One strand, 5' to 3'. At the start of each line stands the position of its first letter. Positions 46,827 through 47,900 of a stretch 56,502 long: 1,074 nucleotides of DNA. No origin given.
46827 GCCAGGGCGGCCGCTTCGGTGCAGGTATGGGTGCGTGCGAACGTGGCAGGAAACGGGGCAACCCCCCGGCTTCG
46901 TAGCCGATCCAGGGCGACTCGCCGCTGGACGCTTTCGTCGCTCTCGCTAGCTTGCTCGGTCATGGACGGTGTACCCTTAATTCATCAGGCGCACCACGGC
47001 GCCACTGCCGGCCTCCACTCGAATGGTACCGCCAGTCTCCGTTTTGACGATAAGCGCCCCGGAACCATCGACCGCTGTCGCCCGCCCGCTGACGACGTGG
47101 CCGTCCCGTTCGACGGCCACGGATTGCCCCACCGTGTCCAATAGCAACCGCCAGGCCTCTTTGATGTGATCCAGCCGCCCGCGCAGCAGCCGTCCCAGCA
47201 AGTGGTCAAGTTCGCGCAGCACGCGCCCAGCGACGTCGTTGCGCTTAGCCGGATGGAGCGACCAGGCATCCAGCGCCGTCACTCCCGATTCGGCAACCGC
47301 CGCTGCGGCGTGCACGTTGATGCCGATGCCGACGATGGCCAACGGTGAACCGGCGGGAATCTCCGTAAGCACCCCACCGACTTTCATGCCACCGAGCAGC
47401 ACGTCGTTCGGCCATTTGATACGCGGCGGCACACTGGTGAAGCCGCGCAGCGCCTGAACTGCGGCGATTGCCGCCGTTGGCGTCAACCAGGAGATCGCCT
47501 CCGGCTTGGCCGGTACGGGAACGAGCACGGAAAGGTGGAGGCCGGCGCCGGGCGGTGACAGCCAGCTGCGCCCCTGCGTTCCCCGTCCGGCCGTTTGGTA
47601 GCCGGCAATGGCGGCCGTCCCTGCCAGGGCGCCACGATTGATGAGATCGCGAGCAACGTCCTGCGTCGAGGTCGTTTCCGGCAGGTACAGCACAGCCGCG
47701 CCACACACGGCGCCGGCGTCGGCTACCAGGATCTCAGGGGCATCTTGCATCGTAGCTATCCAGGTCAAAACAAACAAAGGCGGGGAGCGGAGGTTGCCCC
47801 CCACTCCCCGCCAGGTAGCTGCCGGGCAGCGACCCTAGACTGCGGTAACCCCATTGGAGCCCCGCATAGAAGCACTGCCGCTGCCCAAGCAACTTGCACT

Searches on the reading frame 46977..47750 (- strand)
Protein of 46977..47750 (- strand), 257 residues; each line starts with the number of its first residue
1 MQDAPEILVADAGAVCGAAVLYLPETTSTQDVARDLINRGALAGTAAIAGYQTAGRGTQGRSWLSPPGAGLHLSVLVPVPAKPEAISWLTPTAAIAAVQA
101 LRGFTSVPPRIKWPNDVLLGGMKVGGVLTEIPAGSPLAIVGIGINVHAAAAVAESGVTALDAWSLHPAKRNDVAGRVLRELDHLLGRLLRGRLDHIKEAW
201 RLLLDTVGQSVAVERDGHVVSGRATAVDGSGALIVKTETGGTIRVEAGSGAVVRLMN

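Call 6: search_protein_families(library=pfam, proteins=[window:46977-47750:-])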
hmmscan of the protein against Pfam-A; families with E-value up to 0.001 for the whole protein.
window:46977-47750:- (257 aa): 2 families
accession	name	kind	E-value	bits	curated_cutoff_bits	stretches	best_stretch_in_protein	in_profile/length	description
PF03099.24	BPL_LplA_LipB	-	2.4e-19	70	21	1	26-145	5-131/133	Biotin/lipoate A/B protein ligase family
PF02237.23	BPL_C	-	3.4e-07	30.5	21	1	207-245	2-40/48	Biotin protein ligase C terminal domain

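Call 8: find_homologous_proteins(query=window:46977-47750:-, max_evalue=1e-20)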
Query window:46977-47750:- (257 aa): 1150 proteins with E <= 1e-20 among 8000 candidates; the best 120 are listed.
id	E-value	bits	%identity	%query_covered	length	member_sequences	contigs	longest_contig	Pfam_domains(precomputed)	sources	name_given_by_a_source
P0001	2.5e-152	523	97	100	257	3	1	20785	PF03099.25,PF02237.24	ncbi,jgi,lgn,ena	-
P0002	1.2e-118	413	78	98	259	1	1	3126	PF03099.25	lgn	-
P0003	6.6e-118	411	78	98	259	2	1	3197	PF03099.25,PF02237.24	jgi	jgi:BirA family biotin operon repressor/biotin-[acetyl-CoA-carboxylase] ligase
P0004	3.9e-117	408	78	99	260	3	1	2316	PF03099.25,PF02237.24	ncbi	-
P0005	4.8e-115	401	77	98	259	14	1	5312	PF03099.25,PF02237.24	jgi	-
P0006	1.7e-114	399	76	99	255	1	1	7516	PF03099.25,PF02237.24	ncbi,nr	ncbi:MAG TPA: biotin--[acetyl-CoA-carboxylase] ligase [Chloroflexota bacterium]|nr:biotin--[acetyl-C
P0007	2.2e-114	399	77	98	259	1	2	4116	PF03099.25,PF02237.24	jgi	jgi:BirA family transcriptional regulator, biotin operon repressor / biotin---[acetyl-CoA-carboxylas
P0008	2.7e-113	395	75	99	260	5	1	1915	PF03099.25,PF02237.24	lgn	-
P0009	1.5e-106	373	72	98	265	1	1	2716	PF03099.25,PF02237.24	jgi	jgi:BirA family biotin operon repressor/biotin-[acetyl-CoA-carboxylase] ligase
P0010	3.3e-103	362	70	94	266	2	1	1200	PF03099.25,PF02237.24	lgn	-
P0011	5.9e-93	329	65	96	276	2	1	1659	PF03099.25,PF02237.24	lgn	-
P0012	6.6e-90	319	60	98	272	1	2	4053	PF03099.25,PF02237.24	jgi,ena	-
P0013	2.7e-72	261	78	65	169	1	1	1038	PF03099.25,PF02237.24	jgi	jgi:BirA family biotin operon repressor/biotin-[acetyl-CoA-carboxylase] ligase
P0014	3.3e-70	254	78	61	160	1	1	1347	PF03099.25,PF02237.24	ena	-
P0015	6.0e-53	198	50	80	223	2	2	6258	PF03099.25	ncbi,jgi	jgi:BirA family biotin operon repressor/biotin-[acetyl-CoA-carboxylase] ligase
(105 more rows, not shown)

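Call 10: find_related_loci(query=A1, collection=genome_contigs, flank=4000)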
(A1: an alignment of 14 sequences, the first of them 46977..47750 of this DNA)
Query A1 (257 aa) in genome_contigs; peptide patterns used: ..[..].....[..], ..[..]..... (x = any residue, [..] = any of these).
599 stretches matched a pattern (row limit reached: there are more); 588 encode a relative of the query (tblastn E <= 1e-3); the best 80 are kept; 80 distinct loci.
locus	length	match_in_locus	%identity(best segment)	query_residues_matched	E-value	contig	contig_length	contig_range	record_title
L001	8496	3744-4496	77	4-254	1e-112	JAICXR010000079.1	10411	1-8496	MAG: Chloroflexota bacterium isolate LS_FP_2_bin.128 k141_5499299_length_10411_cov_11.7174, whole genome shotgun sequenc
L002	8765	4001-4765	78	1-254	2e-110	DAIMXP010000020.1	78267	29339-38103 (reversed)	MAG TPA_asm: Chloroflexota bacterium isolate CTOTU41425 NODE_178_length_78267_cov_18.657712, whole genome shotgun sequen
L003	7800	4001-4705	49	19-253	2e-62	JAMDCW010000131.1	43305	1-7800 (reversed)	MAG: Chloroflexota bacterium isolate FK_Sedi_B_Bin.158 NODE_2333_length_43305_cov_3.90548, whole genome shotgun sequence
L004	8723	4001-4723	34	15-248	9e-40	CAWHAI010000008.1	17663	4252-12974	MAG: uncultured Chloroflexia bacterium isolate MFD04408.bin.2.112 genome assembly, contig: contig_126385, whole genome s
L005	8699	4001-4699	38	20-248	1e-39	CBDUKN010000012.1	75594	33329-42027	MAG TPA_asm: uncultured Thermoprotei archaeon isolate SRR6823441_binner12_Refined_102 genome assembly, contig: ERZ174223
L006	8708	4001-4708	39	15-249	1e-38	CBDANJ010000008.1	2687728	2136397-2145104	MAG: Dehalococcoidia bacterium isolate 1adee7ed-d6c2-401a-a923-f2c387bbb7f6 genome assembly, contig: contig_7, whole gen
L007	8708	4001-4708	39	15-249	1e-38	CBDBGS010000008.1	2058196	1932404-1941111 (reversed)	MAG: Dehalococcoidia bacterium isolate 0450fea2-616e-4c1e-92ac-d4367affb7b6 genome assembly, contig: contig_8, whole gen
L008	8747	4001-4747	34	15-257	3e-38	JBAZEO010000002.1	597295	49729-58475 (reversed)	MAG: Dehalococcoidia bacterium isolate SO_2017_LW3_128 NODE_11_length_597295_cov_6.387337_LW162_2017, whole genome shotg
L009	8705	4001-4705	40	17-249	5e-38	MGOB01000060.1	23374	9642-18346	MAG: Chloroflexi bacterium RBG_16_68_14 RBG_16_scaffold_3668, whole genome shotgun sequence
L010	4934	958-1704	37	2-248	2e-37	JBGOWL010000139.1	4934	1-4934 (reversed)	MAG: Dehalococcoidia bacterium isolate OBJ_0618_130150_93 k141_4274004_length_4934_cov_9.0259, whole genome shotgun sequ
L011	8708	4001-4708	41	17-249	4e-37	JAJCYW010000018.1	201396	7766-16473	MAG: Chloroflexota bacterium isolate OFTM331 OFTM331_17, whole genome shotgun sequence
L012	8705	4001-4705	37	15-248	5e-37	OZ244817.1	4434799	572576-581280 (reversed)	MAG: Dehalococcoidia bacterium isolate 600c9aab-54a7-483e-8747-7fd718dfbb6a genome assembly, chromosome: 1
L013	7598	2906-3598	40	21-248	2e-36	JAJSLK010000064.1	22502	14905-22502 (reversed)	MAG: Candidatus Methylacidiphilales bacterium isolate SRB-18 k141_3373623, whole genome shotgun sequence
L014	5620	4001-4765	33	6-253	1e-36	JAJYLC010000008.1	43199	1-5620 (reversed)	MAG: Chloroflexi bacterium isolate DBS2-1.bin62 NODE_1447_length_43199_cov_1.462156, whole genome shotgun sequence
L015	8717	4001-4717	40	17-254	4e-36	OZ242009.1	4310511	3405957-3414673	MAG: Dehalococcoidia bacterium isolate 899261b6-bc8c-404b-9ed8-1f9bb82080cc genome assembly, chromosome: 1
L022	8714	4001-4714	38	14-249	1e-35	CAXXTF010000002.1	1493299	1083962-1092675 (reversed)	MAG: Dehalococcoidia bacterium isolate b426fa95-c85f-4e70-a700-4121ed63f50a genome assembly, contig: contig_2, whole gen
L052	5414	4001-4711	37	16-249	3e-31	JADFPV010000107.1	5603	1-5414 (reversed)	MAG: Chloroflexota bacterium isolate B76T1B5 B76T1B5_NODE24441, whole genome shotgun sequence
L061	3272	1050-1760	34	15-248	7e-31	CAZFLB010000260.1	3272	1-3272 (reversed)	MAG TPA_asm: uncultured Acidobacteriota bacterium isolate SRP092796_co1_581 genome assembly, contig: k141_1438776, whole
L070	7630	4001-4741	37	3-249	4e-30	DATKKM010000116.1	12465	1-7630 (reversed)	MAG TPA_asm: Dehalococcoidia bacterium isolate SMAG_U14657 k141_1468680, whole genome shotgun sequence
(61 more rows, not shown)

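Call 17: find_encoding_contigs(protein=P0001, flank=3000, max_places=4)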
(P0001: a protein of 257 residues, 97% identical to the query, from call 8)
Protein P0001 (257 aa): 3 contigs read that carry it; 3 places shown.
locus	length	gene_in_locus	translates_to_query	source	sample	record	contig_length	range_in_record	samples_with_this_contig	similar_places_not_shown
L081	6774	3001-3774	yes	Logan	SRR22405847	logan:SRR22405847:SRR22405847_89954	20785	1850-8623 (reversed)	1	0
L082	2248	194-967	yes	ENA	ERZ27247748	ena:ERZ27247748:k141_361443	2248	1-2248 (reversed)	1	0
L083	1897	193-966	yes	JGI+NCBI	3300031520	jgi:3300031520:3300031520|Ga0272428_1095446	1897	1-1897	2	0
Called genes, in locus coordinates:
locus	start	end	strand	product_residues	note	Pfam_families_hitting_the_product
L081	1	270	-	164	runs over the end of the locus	-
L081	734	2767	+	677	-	PF05223:MecA_N, PF03717:PBP_dimer, PF00905:Transpeptidase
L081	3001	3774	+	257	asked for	PF03099:BPL_LplA_LipB, PF02237:BPL_C (weak)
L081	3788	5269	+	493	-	PF01336:tRNA_anti-codon, PF00152:tRNA-synt_2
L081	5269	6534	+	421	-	PF02403:Seryl_tRNA_N, PF00587:tRNA-synt_2b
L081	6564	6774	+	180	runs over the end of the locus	-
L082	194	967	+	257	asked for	PF03099:BPL_LplA_LipB, PF02237:BPL_C (weak)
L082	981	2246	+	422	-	?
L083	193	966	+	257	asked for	PF03099:BPL_LplA_LipB, PF02237:BPL_C (weak)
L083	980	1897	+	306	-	?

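Call 18: find_encoding_contigs(protein=P0006, flank=3000, max_places=4)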
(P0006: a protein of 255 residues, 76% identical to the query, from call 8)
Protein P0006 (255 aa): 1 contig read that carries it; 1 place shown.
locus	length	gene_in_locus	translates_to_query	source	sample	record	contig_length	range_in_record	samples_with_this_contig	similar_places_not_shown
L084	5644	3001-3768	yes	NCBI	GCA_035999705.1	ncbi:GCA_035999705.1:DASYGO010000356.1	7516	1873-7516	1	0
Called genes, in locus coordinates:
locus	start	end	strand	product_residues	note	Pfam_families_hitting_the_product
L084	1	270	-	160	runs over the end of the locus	-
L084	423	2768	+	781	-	PF05223:MecA_N, PF03717:PBP_dimer, PF00905:Transpeptidase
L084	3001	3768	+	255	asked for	PF03099:BPL_LplA_LipB, PF02237:BPL_C (weak)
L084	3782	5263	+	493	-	PF01336:tRNA_anti-codon, PF00152:tRNA-synt_2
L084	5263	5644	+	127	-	PF02403:Seryl_tRNA_N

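Call 19: find_encoding_contigs(protein=P0005, flank=3000, max_places=4)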
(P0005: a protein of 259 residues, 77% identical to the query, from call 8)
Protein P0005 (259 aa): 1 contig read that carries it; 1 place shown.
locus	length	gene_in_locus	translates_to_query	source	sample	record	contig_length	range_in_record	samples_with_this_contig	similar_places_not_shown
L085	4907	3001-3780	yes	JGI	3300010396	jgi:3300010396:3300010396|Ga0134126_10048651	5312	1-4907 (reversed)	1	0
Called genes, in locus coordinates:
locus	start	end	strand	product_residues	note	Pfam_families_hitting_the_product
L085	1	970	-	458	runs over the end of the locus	?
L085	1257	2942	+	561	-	PF00920:ILVD_EDD_N, PF24877:ILV_EDD_C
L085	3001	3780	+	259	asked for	PF03099:BPL_LplA_LipB, PF02237:BPL_C (weak)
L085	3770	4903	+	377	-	PF01336:tRNA_anti-codon, PF00152:tRNA-synt_2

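Call 22: find_encoding_contigs(protein=P0012, flank=3000, max_places=4)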
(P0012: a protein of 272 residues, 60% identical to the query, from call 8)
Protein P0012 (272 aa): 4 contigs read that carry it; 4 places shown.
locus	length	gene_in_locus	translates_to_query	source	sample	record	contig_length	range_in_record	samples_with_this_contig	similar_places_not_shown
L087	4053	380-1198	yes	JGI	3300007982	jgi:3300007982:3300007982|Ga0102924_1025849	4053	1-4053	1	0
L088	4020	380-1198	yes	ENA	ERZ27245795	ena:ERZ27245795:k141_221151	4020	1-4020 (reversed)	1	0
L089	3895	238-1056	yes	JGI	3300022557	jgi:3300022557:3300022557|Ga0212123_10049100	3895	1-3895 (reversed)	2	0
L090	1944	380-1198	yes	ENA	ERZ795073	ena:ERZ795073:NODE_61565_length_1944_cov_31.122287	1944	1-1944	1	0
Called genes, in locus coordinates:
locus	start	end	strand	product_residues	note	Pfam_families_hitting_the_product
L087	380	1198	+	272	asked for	PF03099:BPL_LplA_LipB, PF02237:BPL_C (weak)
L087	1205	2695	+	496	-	PF01336:tRNA_anti-codon, PF00152:tRNA-synt_2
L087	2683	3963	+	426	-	PF02403:Seryl_tRNA_N, PF00587:tRNA-synt_2b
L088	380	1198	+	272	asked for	PF03099:BPL_LplA_LipB, PF02237:BPL_C (weak)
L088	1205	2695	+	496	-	PF01336:tRNA_anti-codon, PF00152:tRNA-synt_2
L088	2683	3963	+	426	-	PF02403:Seryl_tRNA_N, PF00587:tRNA-synt_2b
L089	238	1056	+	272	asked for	PF03099:BPL_LplA_LipB, PF02237:BPL_C (weak)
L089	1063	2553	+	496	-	PF01336:tRNA_anti-codon, PF00152:tRNA-synt_2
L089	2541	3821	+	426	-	PF02403:Seryl_tRNA_N, PF00587:tRNA-synt_2b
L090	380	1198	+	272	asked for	PF03099:BPL_LplA_LipB, PF02237:BPL_C (weak)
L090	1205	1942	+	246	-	?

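Call 23: find_encoding_contigs(protein=P0009, flank=3000, max_places=4)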
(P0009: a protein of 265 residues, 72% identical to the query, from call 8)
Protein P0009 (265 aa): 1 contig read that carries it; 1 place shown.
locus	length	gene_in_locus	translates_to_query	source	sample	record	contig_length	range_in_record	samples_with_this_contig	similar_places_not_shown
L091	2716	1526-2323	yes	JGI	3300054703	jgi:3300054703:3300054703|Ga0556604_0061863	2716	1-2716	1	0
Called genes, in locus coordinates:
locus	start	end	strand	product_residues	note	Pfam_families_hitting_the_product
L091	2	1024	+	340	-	?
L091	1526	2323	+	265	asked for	PF03099:BPL_LplA_LipB, PF02237:BPL_C (weak)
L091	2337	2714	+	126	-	?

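Call 24: find_encoding_contigs(protein=P0011, flank=3000, max_places=4)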
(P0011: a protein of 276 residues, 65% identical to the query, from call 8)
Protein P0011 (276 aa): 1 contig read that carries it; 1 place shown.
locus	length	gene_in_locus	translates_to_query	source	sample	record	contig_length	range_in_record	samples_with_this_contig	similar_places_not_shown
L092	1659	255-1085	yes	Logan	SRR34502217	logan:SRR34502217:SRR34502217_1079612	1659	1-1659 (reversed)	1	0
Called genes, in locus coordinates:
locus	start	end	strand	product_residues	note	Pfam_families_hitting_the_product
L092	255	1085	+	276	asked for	PF03099:BPL_LplA_LipB, PF02237:BPL_C (weak)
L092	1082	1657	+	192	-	?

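Call 45: search_protein_families(library=pfam, proteins=[L022:2048-3568:+, L070:2115-3638:+, L009:1918-3216:+, L009:3234-3686:+, L052:2868-3713:+, L061:194-709:+, L002:1942-3483:+, L009:4790-5620:-, L022:4701-4985:+, L011:4731-6188:-])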
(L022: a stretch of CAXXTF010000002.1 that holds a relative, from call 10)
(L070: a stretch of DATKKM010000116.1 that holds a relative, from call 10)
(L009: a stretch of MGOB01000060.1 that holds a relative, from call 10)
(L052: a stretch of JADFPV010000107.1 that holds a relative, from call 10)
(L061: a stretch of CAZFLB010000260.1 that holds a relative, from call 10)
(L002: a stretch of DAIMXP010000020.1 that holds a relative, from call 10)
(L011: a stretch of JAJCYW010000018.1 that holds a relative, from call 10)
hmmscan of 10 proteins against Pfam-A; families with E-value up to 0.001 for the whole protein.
L022:2048-3568:+ (506 aa): 3 families
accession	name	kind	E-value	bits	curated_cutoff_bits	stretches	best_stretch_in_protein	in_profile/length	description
PF08245.18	Mur_ligase_M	-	2.2e-44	152.3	24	1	114-321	1-199/200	Mur ligase middle domain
PF02875.26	Mur_ligase_C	-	3.7e-30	105.8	28.4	1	344-475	1-127/127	Mur ligase, glutamate ligase domain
PF01225.30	Mur_ligase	-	2.8e-11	44.1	21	1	22-100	1-93/95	Mur ligase family, catalytic domain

L070:2115-3638:+ (507 aa): 3 families
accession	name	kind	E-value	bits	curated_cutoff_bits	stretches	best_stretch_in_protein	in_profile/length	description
PF08245.18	Mur_ligase_M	-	1.4e-45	156.2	24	1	114-320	1-199/200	Mur ligase middle domain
PF02875.26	Mur_ligase_C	-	6.1e-31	108.3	28.4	1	343-474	1-127/127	Mur ligase, glutamate ligase domain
PF01225.30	Mur_ligase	-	9.2e-10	39.2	21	1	22-102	2-95/95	Mur ligase family, catalytic domain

L009:1918-3216:+ (432 aa): 5 families
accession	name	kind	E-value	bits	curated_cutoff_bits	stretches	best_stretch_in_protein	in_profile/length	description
PF03572.23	Peptidase_S41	-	2.1e-44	151.5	24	1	230-392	1-165/165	Peptidase family S41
PF00595.29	PDZ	-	2.4e-14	53.9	23.2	1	120-189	8-80/81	PDZ domain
PF17820.7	PDZ_6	-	5.7e-10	39.2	27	1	142-190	7-53/54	PDZ domain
PF13180.12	PDZ_2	-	1.4e-08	35.4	27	1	123-201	2-78/80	PDZ domain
PF22694.1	CtpB_N-like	-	6.7e-05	23.7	27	1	53-107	30-82/85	Activating protease CtpB N-terminal domain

L009:3234-3686:+ (150 aa): 1 family
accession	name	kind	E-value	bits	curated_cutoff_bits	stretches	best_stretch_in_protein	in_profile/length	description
PF01668.23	SmpB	-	1.5e-56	190.8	27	1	6-147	1-142/143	SmpB protein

L052:2868-3713:+ (281 aa): 3 families
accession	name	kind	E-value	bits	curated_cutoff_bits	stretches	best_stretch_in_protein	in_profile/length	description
PF01636.29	APH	-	1.4e-31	110.5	23.2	1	11-234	11-231/239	Phosphotransferase enzyme family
PF03881.20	Fructosamin_kin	-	4.1e-06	26.7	22.4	1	149-243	167-254/288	Fructosamine kinase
PF07914.17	DUF1679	-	0.00054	19.4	24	1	168-213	266-314/414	Uncharacterized oxidoreductase dhs-27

L061:194-709:+ (171 aa): 1 family
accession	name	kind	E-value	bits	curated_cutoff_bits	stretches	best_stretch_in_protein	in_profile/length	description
PF00202.27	Aminotran_3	-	5.3e-22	78.5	30.5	1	1-163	255-402/403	Aminotransferase class-III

L002:1942-3483:+ (513 aa): 1 family
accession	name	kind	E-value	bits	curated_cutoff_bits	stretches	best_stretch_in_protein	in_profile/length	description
PF01547.30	SBP_bac_1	-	3.2e-19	70.5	26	1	110-410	7-306/307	Bacterial extracellular solute-binding protein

L009:4790-5620:- (276 aa): 2 families
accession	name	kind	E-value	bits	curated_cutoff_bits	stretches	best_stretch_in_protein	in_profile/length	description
PF01145.31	Band_7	-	3.3e-39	135.2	23.6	1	27-196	2-175/176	SPFH domain / Band 7 family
PF13421.11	Band_7_1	-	0.00021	21.4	24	1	116-181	141-208/211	SPFH domain-Band 7 family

L022:4701-4985:+ (94 aa): 0 families

L011:4731-6188:- (485 aa): 3 families
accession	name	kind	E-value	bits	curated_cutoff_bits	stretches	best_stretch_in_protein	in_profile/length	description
PF24961.1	NfeD_membrane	-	7e-26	91.1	26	1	283-399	1-116/119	NfeD integral membrane domain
PF25145.1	NfeD1b_N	-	8.8e-22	78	40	1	48-197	2-144/189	NfeD1b, N-terminal domain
PF01957.25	NfeD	-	6.2e-15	55.6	29.1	1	417-471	3-57/57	NfeD-like C-terminal, partner-binding domain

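Call 51: find_encoding_contigs(protein=P0015, flank=3000, max_places=4)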
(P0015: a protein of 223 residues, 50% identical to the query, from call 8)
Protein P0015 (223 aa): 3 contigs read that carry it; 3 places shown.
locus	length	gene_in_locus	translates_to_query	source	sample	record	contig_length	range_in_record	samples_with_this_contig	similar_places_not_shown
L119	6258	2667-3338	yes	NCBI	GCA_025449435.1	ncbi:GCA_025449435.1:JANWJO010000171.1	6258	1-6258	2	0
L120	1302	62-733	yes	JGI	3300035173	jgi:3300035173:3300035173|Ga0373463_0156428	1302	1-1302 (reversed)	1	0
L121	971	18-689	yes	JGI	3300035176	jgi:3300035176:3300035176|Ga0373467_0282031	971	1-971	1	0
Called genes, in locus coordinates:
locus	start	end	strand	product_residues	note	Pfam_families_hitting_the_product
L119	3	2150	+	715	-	?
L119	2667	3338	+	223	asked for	PF03099:BPL_LplA_LipB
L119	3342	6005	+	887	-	PF01336:tRNA_anti-codon, PF00152:tRNA-synt_2, PF02403:Seryl_tRNA_N, PF00587:tRNA-synt_2b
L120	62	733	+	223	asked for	PF03099:BPL_LplA_LipB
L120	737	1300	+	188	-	?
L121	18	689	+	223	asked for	PF03099:BPL_LplA_LipB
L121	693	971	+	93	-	?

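Call 52: find_encoding_contigs(protein=P0010, flank=3000, max_places=3)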
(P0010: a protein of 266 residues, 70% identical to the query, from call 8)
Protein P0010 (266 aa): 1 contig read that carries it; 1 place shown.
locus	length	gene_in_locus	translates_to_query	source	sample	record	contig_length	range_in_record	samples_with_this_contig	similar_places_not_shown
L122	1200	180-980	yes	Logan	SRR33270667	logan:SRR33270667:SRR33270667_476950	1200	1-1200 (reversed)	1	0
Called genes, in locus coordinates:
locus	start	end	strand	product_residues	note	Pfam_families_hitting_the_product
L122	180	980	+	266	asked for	PF03099:BPL_LplA_LipB, PF02237:BPL_C (weak)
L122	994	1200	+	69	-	?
